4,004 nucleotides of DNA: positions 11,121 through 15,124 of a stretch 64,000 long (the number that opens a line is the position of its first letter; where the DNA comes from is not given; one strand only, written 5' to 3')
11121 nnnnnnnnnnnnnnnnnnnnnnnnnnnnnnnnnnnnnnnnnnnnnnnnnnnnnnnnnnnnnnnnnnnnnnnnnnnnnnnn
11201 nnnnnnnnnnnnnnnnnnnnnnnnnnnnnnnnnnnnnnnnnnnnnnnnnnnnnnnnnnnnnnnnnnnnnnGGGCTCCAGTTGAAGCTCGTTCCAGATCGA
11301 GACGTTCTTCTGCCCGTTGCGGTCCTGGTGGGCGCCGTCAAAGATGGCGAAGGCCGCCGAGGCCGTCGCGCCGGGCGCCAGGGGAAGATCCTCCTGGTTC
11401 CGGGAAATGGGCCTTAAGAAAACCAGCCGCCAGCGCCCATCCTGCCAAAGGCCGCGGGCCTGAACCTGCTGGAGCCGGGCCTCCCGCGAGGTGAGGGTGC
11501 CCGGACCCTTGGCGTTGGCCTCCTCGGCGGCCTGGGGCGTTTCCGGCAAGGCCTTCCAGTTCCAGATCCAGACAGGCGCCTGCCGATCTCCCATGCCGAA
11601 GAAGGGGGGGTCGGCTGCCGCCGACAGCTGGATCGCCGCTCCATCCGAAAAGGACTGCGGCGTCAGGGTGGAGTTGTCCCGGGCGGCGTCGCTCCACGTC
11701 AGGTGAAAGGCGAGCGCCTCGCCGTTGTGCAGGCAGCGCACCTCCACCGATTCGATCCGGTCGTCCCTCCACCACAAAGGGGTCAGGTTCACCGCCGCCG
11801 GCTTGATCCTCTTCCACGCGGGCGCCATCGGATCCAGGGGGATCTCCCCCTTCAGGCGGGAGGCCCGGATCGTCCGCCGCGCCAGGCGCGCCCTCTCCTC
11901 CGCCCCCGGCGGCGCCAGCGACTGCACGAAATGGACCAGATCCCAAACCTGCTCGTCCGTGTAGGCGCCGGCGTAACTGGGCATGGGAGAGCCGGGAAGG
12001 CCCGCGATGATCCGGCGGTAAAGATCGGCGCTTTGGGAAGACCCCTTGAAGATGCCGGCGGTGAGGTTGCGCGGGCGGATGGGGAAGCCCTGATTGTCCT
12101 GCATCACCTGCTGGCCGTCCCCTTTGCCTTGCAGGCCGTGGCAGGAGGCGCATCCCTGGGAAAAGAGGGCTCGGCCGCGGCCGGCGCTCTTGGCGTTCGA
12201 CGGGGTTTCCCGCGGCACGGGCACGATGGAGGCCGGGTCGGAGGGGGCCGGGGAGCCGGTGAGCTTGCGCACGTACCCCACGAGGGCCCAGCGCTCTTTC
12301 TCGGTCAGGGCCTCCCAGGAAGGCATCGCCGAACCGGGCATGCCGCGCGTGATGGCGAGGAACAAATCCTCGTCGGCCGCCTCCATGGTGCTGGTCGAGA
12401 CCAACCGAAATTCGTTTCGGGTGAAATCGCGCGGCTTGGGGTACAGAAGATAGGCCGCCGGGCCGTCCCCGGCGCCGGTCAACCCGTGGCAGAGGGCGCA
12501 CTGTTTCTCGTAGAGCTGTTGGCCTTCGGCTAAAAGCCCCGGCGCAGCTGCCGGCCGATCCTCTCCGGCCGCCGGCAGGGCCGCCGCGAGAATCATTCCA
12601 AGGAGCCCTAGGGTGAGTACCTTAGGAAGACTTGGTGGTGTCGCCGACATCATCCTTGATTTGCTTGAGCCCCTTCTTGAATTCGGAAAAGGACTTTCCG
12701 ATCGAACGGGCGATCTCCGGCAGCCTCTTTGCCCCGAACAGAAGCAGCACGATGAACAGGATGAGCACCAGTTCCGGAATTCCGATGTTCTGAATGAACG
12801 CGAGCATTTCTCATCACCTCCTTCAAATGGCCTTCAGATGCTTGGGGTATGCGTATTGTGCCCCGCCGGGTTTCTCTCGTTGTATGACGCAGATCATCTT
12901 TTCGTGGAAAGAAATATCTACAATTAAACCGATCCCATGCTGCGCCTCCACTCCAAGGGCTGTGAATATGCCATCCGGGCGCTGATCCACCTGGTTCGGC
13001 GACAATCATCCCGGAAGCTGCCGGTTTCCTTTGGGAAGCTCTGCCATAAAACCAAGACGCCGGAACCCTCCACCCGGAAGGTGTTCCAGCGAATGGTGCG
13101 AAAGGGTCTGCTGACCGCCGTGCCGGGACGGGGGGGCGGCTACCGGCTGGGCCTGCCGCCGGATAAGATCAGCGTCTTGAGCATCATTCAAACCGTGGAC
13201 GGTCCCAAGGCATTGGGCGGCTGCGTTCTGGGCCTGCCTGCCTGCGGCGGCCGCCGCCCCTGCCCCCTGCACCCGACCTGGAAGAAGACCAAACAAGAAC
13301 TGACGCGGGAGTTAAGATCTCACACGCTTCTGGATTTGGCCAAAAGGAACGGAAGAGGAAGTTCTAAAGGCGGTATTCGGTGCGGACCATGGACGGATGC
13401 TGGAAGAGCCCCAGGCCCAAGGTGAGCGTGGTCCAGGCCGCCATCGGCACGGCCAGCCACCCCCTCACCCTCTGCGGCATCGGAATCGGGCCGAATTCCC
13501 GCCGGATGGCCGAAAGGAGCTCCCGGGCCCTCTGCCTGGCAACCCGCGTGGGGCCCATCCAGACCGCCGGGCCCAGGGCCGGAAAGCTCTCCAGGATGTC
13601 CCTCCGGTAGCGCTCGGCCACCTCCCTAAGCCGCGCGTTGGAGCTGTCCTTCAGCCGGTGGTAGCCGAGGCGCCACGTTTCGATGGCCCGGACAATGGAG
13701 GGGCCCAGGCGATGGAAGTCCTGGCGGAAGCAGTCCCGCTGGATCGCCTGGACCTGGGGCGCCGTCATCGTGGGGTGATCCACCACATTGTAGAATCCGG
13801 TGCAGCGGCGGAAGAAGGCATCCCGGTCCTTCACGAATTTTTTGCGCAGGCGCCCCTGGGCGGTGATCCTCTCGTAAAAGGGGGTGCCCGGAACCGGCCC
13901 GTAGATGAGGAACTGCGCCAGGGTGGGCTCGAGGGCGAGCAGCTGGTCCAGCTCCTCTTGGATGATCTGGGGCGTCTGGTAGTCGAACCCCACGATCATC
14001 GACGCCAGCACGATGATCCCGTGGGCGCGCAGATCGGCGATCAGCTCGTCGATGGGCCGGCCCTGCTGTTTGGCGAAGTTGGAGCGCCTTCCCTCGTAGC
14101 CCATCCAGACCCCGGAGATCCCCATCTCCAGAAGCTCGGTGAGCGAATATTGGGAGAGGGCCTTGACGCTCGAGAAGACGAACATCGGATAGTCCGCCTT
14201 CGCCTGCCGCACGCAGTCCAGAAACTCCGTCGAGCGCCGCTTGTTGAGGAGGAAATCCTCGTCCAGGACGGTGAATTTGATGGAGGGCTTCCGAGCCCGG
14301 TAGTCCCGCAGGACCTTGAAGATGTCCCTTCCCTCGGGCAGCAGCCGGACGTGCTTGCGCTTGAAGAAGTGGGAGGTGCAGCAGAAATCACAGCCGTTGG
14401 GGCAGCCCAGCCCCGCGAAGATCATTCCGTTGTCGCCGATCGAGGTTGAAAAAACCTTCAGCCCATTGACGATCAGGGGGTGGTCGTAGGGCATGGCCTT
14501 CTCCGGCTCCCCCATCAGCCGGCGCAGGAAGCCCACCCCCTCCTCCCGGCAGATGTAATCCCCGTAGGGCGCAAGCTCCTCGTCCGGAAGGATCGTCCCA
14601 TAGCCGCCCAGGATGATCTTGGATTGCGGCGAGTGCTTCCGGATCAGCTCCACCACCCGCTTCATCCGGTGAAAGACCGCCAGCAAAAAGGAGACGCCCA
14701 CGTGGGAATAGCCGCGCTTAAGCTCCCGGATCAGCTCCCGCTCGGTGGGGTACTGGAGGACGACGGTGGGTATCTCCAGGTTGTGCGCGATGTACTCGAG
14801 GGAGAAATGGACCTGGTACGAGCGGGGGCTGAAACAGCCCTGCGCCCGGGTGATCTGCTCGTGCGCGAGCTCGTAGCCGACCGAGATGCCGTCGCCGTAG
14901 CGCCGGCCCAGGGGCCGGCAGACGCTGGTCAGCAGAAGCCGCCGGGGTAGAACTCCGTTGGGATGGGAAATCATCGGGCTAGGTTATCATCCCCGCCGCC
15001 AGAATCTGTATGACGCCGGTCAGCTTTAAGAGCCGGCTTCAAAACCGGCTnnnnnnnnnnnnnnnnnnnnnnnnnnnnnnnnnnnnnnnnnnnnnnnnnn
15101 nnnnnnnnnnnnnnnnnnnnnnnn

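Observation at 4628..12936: Complete Tat-exported NXR-like (type II DMSO reductase family) molybdoenzyme operon with unusual accessory gene set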

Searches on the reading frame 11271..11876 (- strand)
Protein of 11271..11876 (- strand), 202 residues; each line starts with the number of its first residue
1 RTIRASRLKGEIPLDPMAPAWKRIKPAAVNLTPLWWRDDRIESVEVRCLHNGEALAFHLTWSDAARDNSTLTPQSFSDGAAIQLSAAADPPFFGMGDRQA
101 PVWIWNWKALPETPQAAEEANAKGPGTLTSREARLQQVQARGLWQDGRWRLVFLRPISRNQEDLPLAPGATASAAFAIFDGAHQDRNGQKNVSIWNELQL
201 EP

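Call 47: search_solved_structures(query=window:11271-11876:-, max_evalue=0.01, show_alignments=2)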
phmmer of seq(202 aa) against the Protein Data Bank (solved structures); distinct sequences matched with E-value up to 0.01: 2.
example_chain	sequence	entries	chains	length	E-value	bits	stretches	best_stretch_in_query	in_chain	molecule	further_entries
7b04_C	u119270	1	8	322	1.4e-24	89.7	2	109-201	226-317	Nitrite oxidoreductase subunit C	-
2ivf_C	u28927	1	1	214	1.2e-12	50.8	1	41-193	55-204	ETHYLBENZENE DEHYDROGENASE GAMMA-SUBUNIT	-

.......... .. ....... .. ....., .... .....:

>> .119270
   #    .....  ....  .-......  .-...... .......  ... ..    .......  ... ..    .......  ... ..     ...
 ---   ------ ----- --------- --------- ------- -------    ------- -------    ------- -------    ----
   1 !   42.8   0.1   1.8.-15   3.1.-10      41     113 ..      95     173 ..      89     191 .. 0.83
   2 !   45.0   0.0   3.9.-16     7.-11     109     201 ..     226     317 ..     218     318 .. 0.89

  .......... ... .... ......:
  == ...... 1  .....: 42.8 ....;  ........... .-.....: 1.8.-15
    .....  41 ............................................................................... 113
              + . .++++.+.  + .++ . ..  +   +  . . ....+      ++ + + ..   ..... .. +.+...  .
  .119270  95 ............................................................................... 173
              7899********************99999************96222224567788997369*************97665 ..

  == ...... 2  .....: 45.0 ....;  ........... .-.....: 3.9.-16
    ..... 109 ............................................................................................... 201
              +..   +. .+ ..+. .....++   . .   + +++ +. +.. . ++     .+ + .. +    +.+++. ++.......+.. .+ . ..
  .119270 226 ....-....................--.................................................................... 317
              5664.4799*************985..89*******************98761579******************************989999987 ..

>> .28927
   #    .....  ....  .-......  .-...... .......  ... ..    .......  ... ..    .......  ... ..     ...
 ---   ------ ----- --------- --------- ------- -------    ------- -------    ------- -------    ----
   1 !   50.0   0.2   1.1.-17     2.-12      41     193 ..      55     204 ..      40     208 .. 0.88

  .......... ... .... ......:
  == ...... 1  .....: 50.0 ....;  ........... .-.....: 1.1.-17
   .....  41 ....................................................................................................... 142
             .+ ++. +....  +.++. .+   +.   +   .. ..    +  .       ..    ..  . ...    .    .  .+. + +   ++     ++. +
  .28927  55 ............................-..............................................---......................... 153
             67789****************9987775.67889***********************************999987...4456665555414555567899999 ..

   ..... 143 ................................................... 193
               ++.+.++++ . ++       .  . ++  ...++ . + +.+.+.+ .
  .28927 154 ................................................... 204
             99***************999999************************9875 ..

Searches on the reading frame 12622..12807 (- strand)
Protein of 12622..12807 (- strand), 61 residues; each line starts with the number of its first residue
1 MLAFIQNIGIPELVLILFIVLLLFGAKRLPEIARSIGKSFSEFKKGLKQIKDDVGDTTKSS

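Call 6: search_protein_families(library=pfam, proteins=[window:12622-12807:-], max_evalue=0.01)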
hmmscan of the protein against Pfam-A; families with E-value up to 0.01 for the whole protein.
window:12622-12807:- (61 aa): 1 family
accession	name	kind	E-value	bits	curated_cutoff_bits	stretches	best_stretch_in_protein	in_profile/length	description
PF02416.21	TatA_B_E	-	4.6e-19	67.8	21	1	8-53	1-46/53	mttA/Hcf106 family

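Call 7: search_protein_families(library=ncbifam, proteins=[window:12622-12807:-], max_evalue=0.01)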
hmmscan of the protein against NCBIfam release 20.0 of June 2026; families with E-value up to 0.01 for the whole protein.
window:12622-12807:- (61 aa): 24 families
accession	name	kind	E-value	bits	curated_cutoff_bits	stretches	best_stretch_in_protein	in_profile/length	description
NF011430.0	PRK14861.1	subfamily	9.9e-21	73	62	1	5-59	2-56/61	twin arginine translocase protein A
TIGR01411.1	tatAE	subfamily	1.1e-18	66.6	53.9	1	8-52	2-46/47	twin-arginine translocase TatA/TatE family subunit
NF001854.0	PRK00575.1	equivalog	2e-13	50.8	72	1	8-58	4-54/94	Sec-independent protein translocase subunit TatA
NF011429.0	PRK14857.1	equivalog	2e-13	50.6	77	1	7-54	5-52/91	TatA/E family twin arginine-targeting protein translocase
NF047942.1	TatA_Rickett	exception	2.8e-10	39.7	90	1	8-49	3-44/45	twin-arginine translocase TatA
TIGR01410.1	tatB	equivalog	2.6e-09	37.5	56.5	1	7-55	2-50/80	Sec-independent protein translocase protein TatB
NF003393.0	PRK04561.1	equivalog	3.4e-09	36.5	104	1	14-53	10-52/75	twin arginine translocase protein A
NF002402.0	PRK01470.1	equivalog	1.6e-08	34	71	1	11-52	6-47/53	twin arginine translocase protein A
NF002377.0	PRK01371.1-4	equivalog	6e-08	33.1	96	1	7-54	3-50/119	sec-independent translocase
NF002813.0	PRK02958.1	equivalog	1.6e-07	31.4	83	1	12-53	8-49/73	Sec-independent protein translocase subunit TatA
NF002500.0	PRK01833.1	equivalog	4.7e-07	30.1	115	1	8-50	4-46/74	Sec-independent protein translocase subunit TatA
NF002922.0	PRK03554.1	equivalog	8.6e-07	29.4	125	1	8-49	4-45/89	Sec-independent protein translocase subunit TatA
NF001940.0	PRK00720.1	equivalog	7.4e-06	26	83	1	13-50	9-46/78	twin-arginine translocase TatA/TatE family subunit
NF003396.0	PRK04598.1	equivalog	9.1e-06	26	121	1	8-49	4-45/81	Sec-independent protein translocase subunit TatA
NF001681.0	PRK00442.1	equivalog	3.3e-05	24.6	102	1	14-52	10-48/92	twin-arginine translocase TatA/TatE family subunit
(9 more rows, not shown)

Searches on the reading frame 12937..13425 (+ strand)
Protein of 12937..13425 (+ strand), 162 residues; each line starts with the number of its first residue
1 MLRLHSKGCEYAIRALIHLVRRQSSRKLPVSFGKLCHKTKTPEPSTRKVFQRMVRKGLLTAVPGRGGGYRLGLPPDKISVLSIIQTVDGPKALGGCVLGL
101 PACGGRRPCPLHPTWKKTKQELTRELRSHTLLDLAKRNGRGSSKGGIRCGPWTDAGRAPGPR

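Call 6: search_protein_families(library=pfam, proteins=[window:12937-13425:+], max_evalue=0.01)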
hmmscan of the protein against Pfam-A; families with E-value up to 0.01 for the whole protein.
window:12937-13425:+ (162 aa): 1 family
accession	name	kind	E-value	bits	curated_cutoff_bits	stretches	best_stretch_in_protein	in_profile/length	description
PF02082.26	Rrf2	-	1.6e-27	96.7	30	1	6-136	2-131/132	Iron-dependent Transcriptional regulator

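Call 7: search_protein_families(library=ncbifam, proteins=[window:12937-13425:+], max_evalue=0.01)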
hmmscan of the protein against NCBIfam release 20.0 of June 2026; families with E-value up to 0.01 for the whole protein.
window:12937-13425:+ (162 aa): 7 families
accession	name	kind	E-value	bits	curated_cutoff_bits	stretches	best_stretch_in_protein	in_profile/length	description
TIGR00738.1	rrf2_super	superfamily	1.2e-23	83.4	73.3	1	6-136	4-132/132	Rrf2 family transcriptional regulator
TIGR02010.1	IscR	equivalog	5.8e-15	55.3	207.55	1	3-137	2-132/135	Fe-S cluster assembly transcriptional regulator IscR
TIGR02944.1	suf_reg_Xantho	equivalog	2.6e-14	53.7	110.65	1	1-134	1-130/130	SUF system Fe-S cluster assembly regulator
NF008110.0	PRK10857.1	equivalog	8.7e-12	45.1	275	1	2-136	1-131/164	Fe-S cluster assembly transcriptional regulator IscR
NF008240.0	PRK11014.1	equivalog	9.4e-09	35.4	182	1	10-138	8-131/141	nitric oxide-sensing transcriptional repressor NsrR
NF008886.0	PRK11920.1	equivalog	8e-08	32.1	193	1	7-135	5-131/153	iron-responsive transcriptional regulator RirA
NF047409.1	Cys_reg_CymR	equivalog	9.9e-07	29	195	1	6-138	5-127/139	cysteine metabolism transcriptional regulator CymR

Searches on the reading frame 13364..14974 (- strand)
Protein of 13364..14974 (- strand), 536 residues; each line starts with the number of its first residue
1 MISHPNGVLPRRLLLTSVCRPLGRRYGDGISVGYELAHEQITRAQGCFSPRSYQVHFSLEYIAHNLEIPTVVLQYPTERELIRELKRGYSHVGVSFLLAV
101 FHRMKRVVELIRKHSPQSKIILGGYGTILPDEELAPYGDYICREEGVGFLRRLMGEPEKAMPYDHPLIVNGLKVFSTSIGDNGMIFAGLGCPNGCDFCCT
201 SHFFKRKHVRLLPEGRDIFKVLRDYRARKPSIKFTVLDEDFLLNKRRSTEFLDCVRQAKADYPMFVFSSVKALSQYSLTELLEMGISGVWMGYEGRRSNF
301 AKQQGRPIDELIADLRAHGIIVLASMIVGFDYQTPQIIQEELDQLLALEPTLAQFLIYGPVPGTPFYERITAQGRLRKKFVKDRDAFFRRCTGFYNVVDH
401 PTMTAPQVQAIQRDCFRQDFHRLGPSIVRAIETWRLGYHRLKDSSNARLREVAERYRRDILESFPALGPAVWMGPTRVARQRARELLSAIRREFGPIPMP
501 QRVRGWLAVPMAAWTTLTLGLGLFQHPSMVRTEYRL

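Call 6: search_protein_families(library=pfam, proteins=[window:13364-14974:-], max_evalue=0.01)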
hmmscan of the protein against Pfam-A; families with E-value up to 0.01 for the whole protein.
window:13364-14974:- (536 aa): 2 families
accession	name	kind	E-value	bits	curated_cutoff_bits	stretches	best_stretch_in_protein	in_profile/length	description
PF04055.27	Radical_SAM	-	6.2e-06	26.9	29.5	1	189-343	5-164/166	Radical SAM superfamily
PF02310.24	B12-binding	-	6.2e-06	26.5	32.1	1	85-149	47-116/121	B12 binding domain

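Call 7: search_protein_families(library=ncbifam, proteins=[window:13364-14974:-], max_evalue=0.01)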
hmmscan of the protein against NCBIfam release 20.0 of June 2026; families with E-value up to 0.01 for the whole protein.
window:13364-14974:- (536 aa): 6 families
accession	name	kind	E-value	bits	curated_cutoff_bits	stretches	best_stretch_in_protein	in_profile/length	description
NF050148.1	rSAM_ApyD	equivalog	7.1e-15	54.4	750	1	185-373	202-396/645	RiPP biosynthesis radical SAM protein ApyD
TIGR02026.1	BchE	equivalog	7.8e-12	44.8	481.35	1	189-375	201-392/497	magnesium-protoporphyrin IX monomethyl ester anaerobic oxidative cyclase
TIGR03471.1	HpnJ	equivalog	1.1e-09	37.7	577.6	1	185-381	200-398/472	hopanoid biosynthesis associated radical SAM protein HpnJ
TIGR04479.1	bcpD_PhpK_rSAM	subfamily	1.1e-09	37.3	600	1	189-354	248-415/504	PhpK family radical SAM P-methyltransferase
NF038361.1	rSAM_Sden_1168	equivalog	1e-05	24.3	575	1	185-374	285-477/560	Sden_1168 family B12-binding radical SAM P-methyltransferase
NF033070.1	rSAM_AprD4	equivalog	7.2e-05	21.9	500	1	185-375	199-395/456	AprD4 family radical SAM diol-dehydratase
